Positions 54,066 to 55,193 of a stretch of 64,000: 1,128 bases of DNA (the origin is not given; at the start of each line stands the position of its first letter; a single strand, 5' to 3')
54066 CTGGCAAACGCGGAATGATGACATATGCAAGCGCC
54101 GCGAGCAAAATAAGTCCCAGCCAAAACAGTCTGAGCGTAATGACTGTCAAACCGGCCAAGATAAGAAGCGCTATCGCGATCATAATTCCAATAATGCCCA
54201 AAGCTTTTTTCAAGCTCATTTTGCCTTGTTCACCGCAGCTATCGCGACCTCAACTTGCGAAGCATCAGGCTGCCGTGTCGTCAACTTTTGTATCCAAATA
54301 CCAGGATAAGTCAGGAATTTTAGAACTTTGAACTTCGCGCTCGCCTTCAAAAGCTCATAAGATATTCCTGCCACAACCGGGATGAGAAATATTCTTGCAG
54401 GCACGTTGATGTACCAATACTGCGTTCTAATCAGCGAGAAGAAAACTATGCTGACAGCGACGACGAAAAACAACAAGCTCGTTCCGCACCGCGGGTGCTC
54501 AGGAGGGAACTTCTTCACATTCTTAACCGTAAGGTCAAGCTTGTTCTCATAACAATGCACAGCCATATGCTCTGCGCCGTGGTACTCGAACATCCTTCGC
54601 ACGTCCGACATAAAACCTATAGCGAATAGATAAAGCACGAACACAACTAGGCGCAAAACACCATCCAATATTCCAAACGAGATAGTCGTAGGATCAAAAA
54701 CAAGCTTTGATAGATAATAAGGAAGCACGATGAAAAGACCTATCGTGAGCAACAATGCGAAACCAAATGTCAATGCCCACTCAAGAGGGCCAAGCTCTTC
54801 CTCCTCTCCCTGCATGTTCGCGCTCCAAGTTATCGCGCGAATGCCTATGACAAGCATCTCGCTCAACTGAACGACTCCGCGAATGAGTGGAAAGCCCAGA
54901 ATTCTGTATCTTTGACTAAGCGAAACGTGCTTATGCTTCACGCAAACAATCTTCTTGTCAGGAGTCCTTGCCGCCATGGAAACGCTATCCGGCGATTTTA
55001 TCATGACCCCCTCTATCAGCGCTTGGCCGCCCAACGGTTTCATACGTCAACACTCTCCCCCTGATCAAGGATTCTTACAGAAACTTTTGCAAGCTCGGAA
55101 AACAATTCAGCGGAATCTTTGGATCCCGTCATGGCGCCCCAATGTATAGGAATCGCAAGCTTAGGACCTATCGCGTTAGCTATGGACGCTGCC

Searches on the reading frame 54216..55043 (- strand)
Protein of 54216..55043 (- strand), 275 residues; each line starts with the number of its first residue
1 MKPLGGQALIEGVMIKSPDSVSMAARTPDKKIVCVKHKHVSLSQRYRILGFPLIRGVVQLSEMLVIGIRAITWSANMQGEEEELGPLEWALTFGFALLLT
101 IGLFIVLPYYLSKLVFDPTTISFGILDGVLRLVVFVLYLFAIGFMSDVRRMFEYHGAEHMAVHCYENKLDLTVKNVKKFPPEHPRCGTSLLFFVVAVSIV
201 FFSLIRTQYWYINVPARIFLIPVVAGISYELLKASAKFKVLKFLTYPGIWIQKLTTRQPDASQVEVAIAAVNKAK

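Call 63: find_encoding_contigs(protein=window:54216-55043:-, flank=10000, max_places=1)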
Protein window:54216-55043:- (275 aa): 7 contigs read that carry it; 1 place shown.
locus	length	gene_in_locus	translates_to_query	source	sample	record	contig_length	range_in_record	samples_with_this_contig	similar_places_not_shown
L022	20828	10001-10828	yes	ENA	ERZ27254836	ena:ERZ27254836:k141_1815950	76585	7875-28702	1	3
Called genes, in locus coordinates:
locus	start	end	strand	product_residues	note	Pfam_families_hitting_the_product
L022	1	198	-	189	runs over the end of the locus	-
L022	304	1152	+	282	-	PF06790:UPF0259, PF25231:DUF7847 (weak), PF06161:DUF975 (weak)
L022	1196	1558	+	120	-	PF07291:MauE (weak), PF07681:DoxX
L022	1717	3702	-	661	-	PF03030:H_PPase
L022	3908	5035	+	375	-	PF00082:Peptidase_S8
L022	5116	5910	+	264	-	PF22769:DCD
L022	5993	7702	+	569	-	PF02511:Thy1 (weak)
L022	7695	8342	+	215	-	PF02223:Thymidylate_kin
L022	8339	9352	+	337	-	PF02729:OTCace_N, PF00185:OTCace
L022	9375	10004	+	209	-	PF13483:Lactamase_B_3, PF12706:Lactamase_B_2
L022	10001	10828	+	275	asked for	PF07136:DUF1385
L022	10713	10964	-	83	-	-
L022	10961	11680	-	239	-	PF00483:NTP_transferase, PF12804:NTP_transf_3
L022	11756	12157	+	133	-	-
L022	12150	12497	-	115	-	PF13473:Cupredoxin_1, PF00127:Copper-bind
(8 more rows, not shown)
